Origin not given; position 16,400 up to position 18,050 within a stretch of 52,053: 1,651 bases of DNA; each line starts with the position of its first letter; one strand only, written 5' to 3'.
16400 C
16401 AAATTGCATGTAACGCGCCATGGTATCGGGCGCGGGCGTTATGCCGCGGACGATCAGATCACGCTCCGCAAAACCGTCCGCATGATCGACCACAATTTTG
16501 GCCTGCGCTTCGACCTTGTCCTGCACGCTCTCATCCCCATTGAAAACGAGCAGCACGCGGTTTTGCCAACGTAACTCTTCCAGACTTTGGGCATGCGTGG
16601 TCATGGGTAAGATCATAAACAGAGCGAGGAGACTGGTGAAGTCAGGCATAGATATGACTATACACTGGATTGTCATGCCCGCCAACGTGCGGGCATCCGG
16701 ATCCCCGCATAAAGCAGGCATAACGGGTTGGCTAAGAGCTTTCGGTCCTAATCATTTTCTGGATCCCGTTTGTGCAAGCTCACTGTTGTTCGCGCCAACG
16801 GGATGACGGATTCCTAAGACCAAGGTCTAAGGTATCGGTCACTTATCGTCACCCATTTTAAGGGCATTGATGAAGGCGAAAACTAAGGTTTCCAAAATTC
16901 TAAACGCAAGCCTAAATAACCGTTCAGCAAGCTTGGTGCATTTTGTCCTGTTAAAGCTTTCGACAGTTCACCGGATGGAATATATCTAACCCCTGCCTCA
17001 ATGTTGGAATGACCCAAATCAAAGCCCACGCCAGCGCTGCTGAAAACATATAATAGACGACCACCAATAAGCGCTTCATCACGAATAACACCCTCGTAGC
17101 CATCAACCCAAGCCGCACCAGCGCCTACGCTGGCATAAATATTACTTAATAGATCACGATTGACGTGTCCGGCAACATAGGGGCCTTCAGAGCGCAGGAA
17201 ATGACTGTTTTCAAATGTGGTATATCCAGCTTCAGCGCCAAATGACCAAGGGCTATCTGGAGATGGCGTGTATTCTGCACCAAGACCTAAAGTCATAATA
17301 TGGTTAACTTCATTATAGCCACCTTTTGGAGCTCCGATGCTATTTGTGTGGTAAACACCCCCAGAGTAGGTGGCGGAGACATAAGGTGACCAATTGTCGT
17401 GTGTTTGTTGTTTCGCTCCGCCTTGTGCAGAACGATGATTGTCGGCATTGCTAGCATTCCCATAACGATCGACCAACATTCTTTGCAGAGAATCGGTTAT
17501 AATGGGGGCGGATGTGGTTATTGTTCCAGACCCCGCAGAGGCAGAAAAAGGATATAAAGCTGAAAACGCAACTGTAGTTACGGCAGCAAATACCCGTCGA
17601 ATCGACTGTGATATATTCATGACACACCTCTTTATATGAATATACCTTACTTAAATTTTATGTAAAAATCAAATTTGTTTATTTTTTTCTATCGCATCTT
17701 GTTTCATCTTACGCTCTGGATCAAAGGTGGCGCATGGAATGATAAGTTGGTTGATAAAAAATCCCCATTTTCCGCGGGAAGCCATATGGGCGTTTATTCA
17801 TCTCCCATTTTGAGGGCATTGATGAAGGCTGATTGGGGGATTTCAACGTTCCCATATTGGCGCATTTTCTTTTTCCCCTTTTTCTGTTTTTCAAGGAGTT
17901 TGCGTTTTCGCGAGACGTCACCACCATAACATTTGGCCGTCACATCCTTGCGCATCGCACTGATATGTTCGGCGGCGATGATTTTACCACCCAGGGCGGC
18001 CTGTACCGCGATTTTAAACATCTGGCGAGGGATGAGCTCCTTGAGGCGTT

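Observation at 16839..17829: The lepA 3' end is duplicated: 26-bp direct repeats bracket a 0.95-kb single-gene OMP cassette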

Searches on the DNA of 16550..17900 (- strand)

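Call 49: search_rna_families(source=window, start=16550, end=17900, threshold=evalue, max_evalue=1)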
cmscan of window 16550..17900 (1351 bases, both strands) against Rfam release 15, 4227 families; matches with E-value up to 1: 0.
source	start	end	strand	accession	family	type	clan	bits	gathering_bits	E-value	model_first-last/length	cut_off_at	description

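Call 105: search_dna_similar(query=window:16839-17829:-, collection=plasmids, mode=distant, max_evalue=0.001, max_rows=10)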
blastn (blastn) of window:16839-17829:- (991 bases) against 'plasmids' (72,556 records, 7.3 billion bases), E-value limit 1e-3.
No match.

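Call 106: search_dna_similar(query=window:16839-17829:-, collection=phages, mode=distant, max_evalue=0.001, max_rows=10)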
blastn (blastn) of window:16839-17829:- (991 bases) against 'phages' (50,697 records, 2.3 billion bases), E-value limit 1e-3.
No match.

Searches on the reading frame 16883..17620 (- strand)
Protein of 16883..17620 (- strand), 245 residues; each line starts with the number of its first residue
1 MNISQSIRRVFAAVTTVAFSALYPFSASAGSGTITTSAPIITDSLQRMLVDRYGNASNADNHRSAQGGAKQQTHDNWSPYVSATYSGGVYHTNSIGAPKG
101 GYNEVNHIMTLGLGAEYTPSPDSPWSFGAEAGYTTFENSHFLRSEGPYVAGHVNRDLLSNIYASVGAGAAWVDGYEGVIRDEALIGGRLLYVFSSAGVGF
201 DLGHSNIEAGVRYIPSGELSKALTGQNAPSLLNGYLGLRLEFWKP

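Call 4: search_protein_families(library=pfam, proteins=[window:16883-17620:-], max_evalue=0.01)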
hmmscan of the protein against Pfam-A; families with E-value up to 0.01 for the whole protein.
window:16883-17620:- (245 aa): 0 families

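Call 9: find_homologous_proteins(query=window:16883-17620:-)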
Query window:16883-17620:- (245 aa): 1 proteins with E <= 0.001 among 2830 candidates.
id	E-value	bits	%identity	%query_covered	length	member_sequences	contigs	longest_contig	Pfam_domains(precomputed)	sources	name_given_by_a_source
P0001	4.1e-159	546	100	100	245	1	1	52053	-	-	-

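Call 52: predict_structure(protein=window:16883-17620:-)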
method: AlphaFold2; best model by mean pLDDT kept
length: 245 residues; sequences in the alignment: 1
mean_pLDDT: 29.8   pTM: 0.16
mean pLDDT of the five models: 29.8, 25.8, 25.3, 25.1, 24.8
residues with pLDDT >= 90: 0; 70-90: 0; 50-70: 0; < 50: 245
segments of 3 or more residues with pLDDT < 50: 1-245
pLDDT, mean of each block of 10 residues (from residue 1): 30 29 30 27 33 34 33 30 28 32 33 31 30 29 26 28 26 26 27 28 29 35 34 29 27
secondary structure, 60 per line:
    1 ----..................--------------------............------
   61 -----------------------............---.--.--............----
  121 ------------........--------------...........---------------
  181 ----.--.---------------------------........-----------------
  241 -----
elements in order: H5-22 H43-54 E84-95 E105-116 E133-140 H155-165 H216-223

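Call 53: search_protein_representatives(protein=window:16883-17620:-)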
Query: 245 residues. Proteins with E-value up to 0.001 (for the whole library): 3; up to 1e-10: 1; up to 1e-30: 1. The best 3 are listed.
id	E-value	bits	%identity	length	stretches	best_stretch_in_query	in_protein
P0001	1.3e-159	545.7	100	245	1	1-245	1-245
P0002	1.7e-10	57.4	31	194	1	83-228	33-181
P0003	4.1e-10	56.2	32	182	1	80-217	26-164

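Call 55: search_protein_families(library=pfam, proteins=[P0002, P0003, window:16883-17620:-], max_evalue=10)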
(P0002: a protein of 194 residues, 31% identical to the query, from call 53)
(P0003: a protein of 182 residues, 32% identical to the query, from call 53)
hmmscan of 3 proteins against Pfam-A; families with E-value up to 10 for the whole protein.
P0002 (194 aa): 0 families

P0003 (182 aa): 2 families
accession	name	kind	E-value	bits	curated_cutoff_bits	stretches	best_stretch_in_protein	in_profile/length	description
PF13505.12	OMP_b-brl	-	0.019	15.6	28.7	2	106-160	21-66/175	Outer membrane protein beta-barrel domain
PF19783.5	DUF6268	-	0.067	12.6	22.8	1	21-115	3-109/279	Domain of unknown function (DUF6268)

window:16883-17620:- (245 aa): 0 families

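Call 56: find_encoding_contigs(protein=P0002, flank=6000, max_places=4)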
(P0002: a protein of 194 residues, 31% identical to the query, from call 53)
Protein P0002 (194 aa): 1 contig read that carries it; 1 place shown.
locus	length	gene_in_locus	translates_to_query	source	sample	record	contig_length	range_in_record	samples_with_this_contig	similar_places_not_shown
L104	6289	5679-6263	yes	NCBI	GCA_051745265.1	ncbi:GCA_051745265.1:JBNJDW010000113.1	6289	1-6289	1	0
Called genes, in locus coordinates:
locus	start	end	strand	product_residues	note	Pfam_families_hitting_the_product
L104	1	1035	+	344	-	PF02687:FtsX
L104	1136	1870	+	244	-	PF01027:Bax1-I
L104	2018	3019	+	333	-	PF13191:AAA_16 (weak), PF00158:Sigma54_activat, PF01078:Mg_chelatase (faint), PF14532:Sigma54_activ_2, PF00004:AAA (weak), PF07728:AAA_5 (weak), PF25601:AAA_lid_14, PF02954:HTH_8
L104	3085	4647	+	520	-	-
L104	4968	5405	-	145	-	-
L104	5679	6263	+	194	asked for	-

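Call 57: find_encoding_contigs(protein=P0003, flank=6000, max_places=4)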
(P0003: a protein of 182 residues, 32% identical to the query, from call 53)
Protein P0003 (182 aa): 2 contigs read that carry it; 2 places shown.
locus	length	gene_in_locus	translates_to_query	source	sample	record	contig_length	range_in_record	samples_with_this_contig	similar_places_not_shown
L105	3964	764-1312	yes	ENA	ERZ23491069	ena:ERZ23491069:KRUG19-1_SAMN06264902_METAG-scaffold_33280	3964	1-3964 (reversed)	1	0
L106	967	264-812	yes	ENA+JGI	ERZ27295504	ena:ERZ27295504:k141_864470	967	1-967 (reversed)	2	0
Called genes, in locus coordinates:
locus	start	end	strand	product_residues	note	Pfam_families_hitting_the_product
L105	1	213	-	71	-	?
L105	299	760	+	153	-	PF09424:YqeY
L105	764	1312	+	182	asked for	-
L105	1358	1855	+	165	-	-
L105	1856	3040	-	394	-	PF00962:A_deaminase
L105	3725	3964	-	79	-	?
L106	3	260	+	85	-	?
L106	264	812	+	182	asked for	-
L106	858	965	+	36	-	?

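Call 59: search_solved_structures(query=A2, max_evalue=10)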
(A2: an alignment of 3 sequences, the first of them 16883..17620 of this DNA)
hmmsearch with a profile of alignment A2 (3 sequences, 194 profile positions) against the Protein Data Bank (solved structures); distinct sequences matched with E-value up to 10: 6.
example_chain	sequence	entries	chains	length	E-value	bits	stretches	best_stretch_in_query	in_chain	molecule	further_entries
1acx_A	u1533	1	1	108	0.62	12.6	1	22-85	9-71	ACTINOXANTHIN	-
1l4a_B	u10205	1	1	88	0.84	12.2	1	106-173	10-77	S-SYNTAXIN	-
9d1z_C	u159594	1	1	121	0.88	12.2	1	102-174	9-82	Elongin-C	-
9d1i_C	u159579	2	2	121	0.96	12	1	102-174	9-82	Elongin-C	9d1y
7kcp_A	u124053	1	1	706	1.7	11.2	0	96-139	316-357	Acetyl-coenzyme A synthetase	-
7kq6_A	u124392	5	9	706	1.9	11.1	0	96-139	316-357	Acetyl-coenzyme A synthetase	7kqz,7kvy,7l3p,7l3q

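Call 76: predict_structure(alignment_id=A2)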
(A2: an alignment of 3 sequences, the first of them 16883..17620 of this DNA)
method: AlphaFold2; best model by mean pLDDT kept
length: 245 residues; sequences in the alignment: 3
mean_pLDDT: 60.2   pTM: 0.56
mean pLDDT of the five models: 60.2, 42.2, 36.7, 29.3, 28.8
residues with pLDDT >= 90: 0; 70-90: 104; 50-70: 54; < 50: 87
segments of 3 or more residues with pLDDT < 50: 1-74, 94-102
pLDDT, mean of each block of 10 residues (from residue 1): 31 35 30 27 37 38 31 61 75 47 62 83 81 73 74 83 83 63 66 82 82 63 55 80 65
secondary structure, 60 per line:
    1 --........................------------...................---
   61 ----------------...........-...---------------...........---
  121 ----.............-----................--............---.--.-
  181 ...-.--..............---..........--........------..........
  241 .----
elements in order: H3-26 H39-57 E77-87 E89-91 E107-117 E125-137 E143-158 E161-172 E188-201 E205-214 H217-224 E231-241

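Call 79: fold_search(model_id=the predicted structure, library=pdb)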
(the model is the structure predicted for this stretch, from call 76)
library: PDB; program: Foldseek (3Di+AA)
matches with E <= 10: 854; with E <= 0.001: 25
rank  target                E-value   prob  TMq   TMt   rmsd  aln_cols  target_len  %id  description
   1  9fzc_A                5.1e-06  1.00  0.37  0.49   6.8       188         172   11  Structure of OmpA-short in complex with nanobody Nb01 (released 2024-07-17)
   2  1g90_MODEL_1_A        7.5e-06  1.00  0.43  0.57   5.9       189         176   15  NMR Solution Structure of Outer Membrane Protein A Transmembrane Domain: 10 conformers (released 2001-04-21)
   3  9fzd_A                1.2e-05  1.00  0.39  0.51   7.0       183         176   11  Structure of OmpA-long in complex with nanobody Nb39 (released 2024-07-17)
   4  2ge4_MODEL_1_A        2.2e-05  1.00  0.37  0.48   8.6       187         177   14  High-resolution solution structure of outer membrane protein A transmembrane domain (released 2006-04-11)
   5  1bxw                  3.4e-05  1.00  0.39  0.51   6.0       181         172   12  OUTER MEMBRANE PROTEIN A (OMPA) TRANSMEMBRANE DOMAIN (released 1998-10-14)
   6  2n2l_MODEL_1_A        1.1e-04  1.00  0.38  0.54   6.7       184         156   12  NMR structure of yersinia pestis ail (attachment invasion locus) in decylphosphocholine micelles calculated wi (released 2015-07-22)
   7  9a2m_MODEL_1_A        1.3e-04  1.00  0.37  0.29   8.6       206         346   17  Model of E. coli OmpA by in-cell photo-crosslinking MS and deep learning (released 2023-02-24)
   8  1p4t                  1.4e-04  1.00  0.39  0.56   5.2       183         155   15  Crystal structure of Neisserial surface protein A (NspA) (released 2003-07-22)
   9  3qrc_A                1.6e-04  1.00  0.34  0.47   6.5       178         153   17  The crystal structure of Ail, the attachment invasion locus protein of Yersinia pestis, in complex with the heparin an (released 2011-11-23)
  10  9nh2_A                1.7e-04  1.00  0.36  0.39  10.2       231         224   14  In situ cryo-EM structure of porin III of the Legionella Dot/Icm T4SS machine (released 2025-09-17)
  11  1k24                  1.9e-04  0.99  0.27  0.27   9.4       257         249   14  Crystal Structure of the OpcA Outer Membrane Adhesin/Invasin from Neisseria meningitidis (released 2002-03-27)
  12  1qjp                  2.4e-04  1.00  0.37  0.58   4.9       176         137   11  HIGH RESOLUTION STRUCTURE OF THE OUTER MEMBRANE PROTEIN A (OMPA) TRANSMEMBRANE DOMAIN (released 2000-06-30)
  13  2vdf                  2.5e-04  0.99  0.27  0.28  11.4       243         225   12  Structure of the OpcA adhesion from Neisseria meningitidis determined by crystallization from the cubic mesophase (released 2007-10-23)
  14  3a2s_X                3.2e-04  1.00  0.29  0.22  19.9       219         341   11  Crystal Structure of outer membrane protein PorB from Neisseria meningitidis in complex with sucrose (released 2010-04-07)
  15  3wi5                  4.2e-04  1.00  0.27  0.23  10.8       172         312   14  Crystal structure of the Loop 7 mutant PorB from Neisseria meningitidis serogroup B (released 2014-01-01)
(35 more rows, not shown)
